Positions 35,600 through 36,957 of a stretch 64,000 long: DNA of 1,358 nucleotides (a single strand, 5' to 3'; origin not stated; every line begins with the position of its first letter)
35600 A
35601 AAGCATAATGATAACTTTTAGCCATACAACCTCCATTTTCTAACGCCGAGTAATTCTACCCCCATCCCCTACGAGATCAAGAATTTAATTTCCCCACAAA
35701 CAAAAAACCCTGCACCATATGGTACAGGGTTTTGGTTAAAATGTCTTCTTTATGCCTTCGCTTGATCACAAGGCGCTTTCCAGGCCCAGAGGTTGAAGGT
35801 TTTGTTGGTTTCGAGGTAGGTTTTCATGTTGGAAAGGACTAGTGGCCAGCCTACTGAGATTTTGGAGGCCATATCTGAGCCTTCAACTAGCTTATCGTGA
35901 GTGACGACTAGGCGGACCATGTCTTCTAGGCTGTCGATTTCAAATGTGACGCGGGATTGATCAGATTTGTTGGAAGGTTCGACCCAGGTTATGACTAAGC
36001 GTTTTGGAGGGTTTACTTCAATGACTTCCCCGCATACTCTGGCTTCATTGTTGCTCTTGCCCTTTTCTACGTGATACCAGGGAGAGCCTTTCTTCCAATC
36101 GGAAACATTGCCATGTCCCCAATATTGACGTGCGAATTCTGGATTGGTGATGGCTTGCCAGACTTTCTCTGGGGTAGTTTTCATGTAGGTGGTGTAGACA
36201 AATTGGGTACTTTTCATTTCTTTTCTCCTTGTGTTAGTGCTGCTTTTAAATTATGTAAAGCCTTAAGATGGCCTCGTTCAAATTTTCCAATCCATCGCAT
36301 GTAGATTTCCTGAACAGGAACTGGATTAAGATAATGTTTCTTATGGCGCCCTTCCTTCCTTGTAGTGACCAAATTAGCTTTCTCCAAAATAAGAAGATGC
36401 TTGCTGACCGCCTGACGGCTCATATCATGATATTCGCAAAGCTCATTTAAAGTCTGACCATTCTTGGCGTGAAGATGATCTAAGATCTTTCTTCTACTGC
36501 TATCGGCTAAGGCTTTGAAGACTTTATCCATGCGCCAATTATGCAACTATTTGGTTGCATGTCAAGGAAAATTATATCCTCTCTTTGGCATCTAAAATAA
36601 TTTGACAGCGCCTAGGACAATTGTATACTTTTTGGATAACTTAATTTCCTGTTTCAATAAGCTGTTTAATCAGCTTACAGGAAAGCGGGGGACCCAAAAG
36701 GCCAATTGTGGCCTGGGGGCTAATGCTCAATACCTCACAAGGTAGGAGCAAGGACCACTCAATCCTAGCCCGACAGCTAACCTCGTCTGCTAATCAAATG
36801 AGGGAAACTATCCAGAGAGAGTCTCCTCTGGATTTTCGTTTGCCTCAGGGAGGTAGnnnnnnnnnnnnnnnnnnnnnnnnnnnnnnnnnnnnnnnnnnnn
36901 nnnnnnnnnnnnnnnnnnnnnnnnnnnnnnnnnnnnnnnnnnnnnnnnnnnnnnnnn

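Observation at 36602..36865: c-di-AMP (ydaO-class) riboswitch with its own sigma70 promoter and attenuator upstream of a KimA-like K+ transporter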

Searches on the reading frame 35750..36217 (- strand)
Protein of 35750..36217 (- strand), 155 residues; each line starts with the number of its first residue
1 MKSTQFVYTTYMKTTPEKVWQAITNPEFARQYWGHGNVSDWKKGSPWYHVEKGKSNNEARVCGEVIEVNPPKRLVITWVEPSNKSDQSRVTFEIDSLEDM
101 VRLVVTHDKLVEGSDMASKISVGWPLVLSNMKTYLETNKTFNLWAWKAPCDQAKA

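Call 6: search_protein_families(library=pfam, proteins=[window:35750-36217:-])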
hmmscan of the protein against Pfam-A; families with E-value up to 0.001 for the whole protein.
window:35750-36217:- (155 aa): 2 families
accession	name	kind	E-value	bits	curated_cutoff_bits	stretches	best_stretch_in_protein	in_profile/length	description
PF08327.17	AHSA1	-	3.3e-21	76.2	22.1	1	13-136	1-125/125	Activator of Hsp90 ATPase homolog 1-like protein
PF10604.15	Polyketide_cyc2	-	0.0009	20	27.4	1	5-96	3-97/142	Polyketide cyclase / dehydrase and lipid transport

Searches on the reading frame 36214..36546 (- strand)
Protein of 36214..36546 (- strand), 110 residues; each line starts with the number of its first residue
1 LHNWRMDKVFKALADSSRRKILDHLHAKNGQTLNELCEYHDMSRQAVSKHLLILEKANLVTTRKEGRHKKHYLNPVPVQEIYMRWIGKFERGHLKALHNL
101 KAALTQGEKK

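Call 6: search_protein_families(library=pfam, proteins=[window:36214-36546:-])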
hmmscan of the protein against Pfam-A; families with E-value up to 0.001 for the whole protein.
window:36214-36546:- (110 aa): 8 families
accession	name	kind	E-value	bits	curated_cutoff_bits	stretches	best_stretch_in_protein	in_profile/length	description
PF12840.13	HTH_20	-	1.1e-10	41.7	27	1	13-63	1-51/51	Helix-turn-helix domain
PF01022.26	HTH_5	-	3.9e-08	33.5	22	1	15-61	1-46/47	Bacterial regulatory protein, arsR family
PF12802.13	MarR_2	-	1.1e-07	32.4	27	1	21-70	10-60/61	MarR family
PF25212.1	HVO_A0114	-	3.3e-05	24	27.6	1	8-73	15-79/84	HVO_A0114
PF13412.12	HTH_24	-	5e-05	23.2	21.9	1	15-61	2-48/48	Winged helix-turn-helix DNA-binding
PF08221.17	HTH_9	-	0.00032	21.2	23.4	1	19-61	16-58/62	RNA polymerase III subunit RPC82 helix-turn-helix domain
PF08279.18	HTH_11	-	0.00038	20.7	25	1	18-58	2-43/55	HTH domain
PF01047.28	MarR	-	0.00066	20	24.6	0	20-63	7-50/59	MarR family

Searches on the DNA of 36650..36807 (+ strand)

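Call 39: build_rna_model(alignment_id=A1, structure=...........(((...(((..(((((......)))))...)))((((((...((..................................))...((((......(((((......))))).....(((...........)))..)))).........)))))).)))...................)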
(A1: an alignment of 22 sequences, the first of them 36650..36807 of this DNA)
Model R1 built from alignment A1 (22 sequences, 186 columns); structure: as given.
model positions 167; base pairs 31; branch points 3; effective number of sequences 3.23; information 0.59 bits per position. Calibrated on 0.2 Mb of random sequence (short: E-values are rough).
structure used (alignment columns):
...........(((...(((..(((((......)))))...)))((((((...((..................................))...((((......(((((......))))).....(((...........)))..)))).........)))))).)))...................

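Call 40: search_with_rna_model(model_id=R1, sources=[window, L001, L002, L003, L004, L005, L006, L007, L008, L009, L010, L011, L012, L013, L014, L015, L016, L017, L018, L019, L020, L021, L022, L023, L024, L025, L026, L027, L028, L029, L030, L031, L032, L033, L034, L035, L036, L037, L038, L039, L040, L041, L042, L043, L044, L045, L046, L047, L048, L049, L050, L051, L052, L053, L054, L055, L056, L057, L058, L059, L060, L061, L062, L063, L064, L065, L066, L067, L068, L069, L070, L071, L072, L073, L074, L075, L076, L077, L078, L079], max_evalue=1, make_alignment=true, show_alignments=0)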
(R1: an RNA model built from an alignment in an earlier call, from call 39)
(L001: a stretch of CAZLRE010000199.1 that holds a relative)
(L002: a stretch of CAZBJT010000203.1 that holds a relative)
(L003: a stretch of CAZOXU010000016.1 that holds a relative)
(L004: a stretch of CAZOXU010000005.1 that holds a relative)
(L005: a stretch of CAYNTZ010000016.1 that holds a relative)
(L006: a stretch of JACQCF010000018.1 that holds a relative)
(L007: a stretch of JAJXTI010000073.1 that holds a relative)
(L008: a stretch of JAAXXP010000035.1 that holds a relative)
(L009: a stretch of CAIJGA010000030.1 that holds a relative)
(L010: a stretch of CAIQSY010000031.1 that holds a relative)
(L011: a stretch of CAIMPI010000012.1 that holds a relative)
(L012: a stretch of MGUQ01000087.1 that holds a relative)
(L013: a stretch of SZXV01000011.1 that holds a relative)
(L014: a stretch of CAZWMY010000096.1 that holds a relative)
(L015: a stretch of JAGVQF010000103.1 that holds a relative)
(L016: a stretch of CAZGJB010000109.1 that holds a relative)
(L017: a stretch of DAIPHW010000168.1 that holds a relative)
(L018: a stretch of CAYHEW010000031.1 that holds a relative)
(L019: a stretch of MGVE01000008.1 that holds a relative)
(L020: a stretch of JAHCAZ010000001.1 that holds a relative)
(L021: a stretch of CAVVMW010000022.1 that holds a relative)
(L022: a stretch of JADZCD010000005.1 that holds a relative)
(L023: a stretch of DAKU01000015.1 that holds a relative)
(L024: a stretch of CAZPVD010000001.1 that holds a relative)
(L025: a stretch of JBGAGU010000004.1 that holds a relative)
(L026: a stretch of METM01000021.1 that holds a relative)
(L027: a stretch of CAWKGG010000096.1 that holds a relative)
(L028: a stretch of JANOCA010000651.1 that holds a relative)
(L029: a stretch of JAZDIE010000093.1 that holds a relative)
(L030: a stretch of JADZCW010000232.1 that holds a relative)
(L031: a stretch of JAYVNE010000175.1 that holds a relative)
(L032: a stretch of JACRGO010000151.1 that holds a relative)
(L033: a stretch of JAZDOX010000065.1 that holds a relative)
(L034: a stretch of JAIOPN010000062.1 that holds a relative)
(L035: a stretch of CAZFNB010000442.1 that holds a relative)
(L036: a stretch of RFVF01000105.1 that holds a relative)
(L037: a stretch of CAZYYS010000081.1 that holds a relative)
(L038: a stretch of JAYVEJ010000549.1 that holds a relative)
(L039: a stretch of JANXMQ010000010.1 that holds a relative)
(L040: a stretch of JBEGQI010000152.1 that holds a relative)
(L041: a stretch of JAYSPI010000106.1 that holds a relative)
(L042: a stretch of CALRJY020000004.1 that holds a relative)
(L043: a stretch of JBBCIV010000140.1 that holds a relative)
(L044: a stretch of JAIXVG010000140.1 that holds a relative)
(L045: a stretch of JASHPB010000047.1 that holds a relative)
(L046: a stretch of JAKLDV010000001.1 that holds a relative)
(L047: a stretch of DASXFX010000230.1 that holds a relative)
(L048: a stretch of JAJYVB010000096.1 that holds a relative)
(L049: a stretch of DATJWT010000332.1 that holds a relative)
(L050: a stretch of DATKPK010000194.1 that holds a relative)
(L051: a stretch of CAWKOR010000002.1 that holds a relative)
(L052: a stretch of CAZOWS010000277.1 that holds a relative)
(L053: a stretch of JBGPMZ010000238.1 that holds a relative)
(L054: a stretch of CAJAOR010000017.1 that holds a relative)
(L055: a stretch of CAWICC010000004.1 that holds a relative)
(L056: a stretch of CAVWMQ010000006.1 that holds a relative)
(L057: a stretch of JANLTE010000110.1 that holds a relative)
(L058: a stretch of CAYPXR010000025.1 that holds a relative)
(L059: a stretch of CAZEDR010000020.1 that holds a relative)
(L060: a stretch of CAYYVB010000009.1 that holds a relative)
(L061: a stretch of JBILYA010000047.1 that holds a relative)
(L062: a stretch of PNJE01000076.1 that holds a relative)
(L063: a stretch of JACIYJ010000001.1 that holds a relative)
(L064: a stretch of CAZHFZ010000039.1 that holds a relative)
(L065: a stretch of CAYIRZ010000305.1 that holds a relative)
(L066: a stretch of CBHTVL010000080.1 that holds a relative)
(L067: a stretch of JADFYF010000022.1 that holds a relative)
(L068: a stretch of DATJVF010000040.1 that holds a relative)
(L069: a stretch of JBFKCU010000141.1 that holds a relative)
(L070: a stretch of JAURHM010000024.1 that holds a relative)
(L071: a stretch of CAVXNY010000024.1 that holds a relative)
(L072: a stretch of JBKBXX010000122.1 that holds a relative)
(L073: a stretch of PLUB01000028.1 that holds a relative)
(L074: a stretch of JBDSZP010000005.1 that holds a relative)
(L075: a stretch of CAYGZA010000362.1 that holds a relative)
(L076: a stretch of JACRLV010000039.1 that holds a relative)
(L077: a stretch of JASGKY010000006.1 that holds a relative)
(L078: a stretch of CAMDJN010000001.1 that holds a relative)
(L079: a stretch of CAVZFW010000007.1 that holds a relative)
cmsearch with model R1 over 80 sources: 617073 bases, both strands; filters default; matches with E-value up to 1: 23.
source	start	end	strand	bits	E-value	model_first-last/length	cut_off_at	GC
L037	348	512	+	160.3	7.3e-46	1-167/167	no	0.61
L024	2716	2882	+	157.2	6.6e-45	1-167/167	no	0.59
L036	2708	2874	+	156.8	8.5e-45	1-167/167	no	0.61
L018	2694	2865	+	156.1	1.4e-44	1-167/167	no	0.69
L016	2695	2866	+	154.8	3.3e-44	1-167/167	no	0.7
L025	722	893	+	154.1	5.6e-44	1-167/167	no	0.68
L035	415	579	+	153.3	9.5e-44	1-167/167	no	0.62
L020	2694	2865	+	152.9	1.2e-43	1-167/167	no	0.69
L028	2106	2278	+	151.8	2.6e-43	1-167/167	no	0.66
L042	2719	2879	+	149.2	1.6e-42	1-167/167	no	0.64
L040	2027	2191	+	148.6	2.4e-42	1-167/167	no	0.64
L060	2718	2887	+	148.2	3e-42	1-167/167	no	0.66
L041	541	706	+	142.4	1.8e-40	1-167/167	no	0.61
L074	2753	2923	+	140.7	5.4e-40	1-167/167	no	0.63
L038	243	413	+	134.4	4.2e-38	1-167/167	no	0.57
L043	2716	2890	+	132.7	1.4e-37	1-167/167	no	0.66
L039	2754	2925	+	130.8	5.1e-37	1-167/167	no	0.6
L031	2754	2925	+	124.1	5e-35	1-167/167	no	0.55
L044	2716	2892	+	119.8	9.5e-34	1-167/167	no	0.6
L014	5074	5215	+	72.3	1.6e-19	1-167/167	no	0.57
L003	2788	2945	+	60.5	5.3e-16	1-167/167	no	0.49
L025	5788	5867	-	12.9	0.084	53-134/167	no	0.56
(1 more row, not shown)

Alignment A2: 23 matches aligned to the model, 187 columns, each read 5' to 3' on its own strand. Consensus structure (alignment columns), stored with it:
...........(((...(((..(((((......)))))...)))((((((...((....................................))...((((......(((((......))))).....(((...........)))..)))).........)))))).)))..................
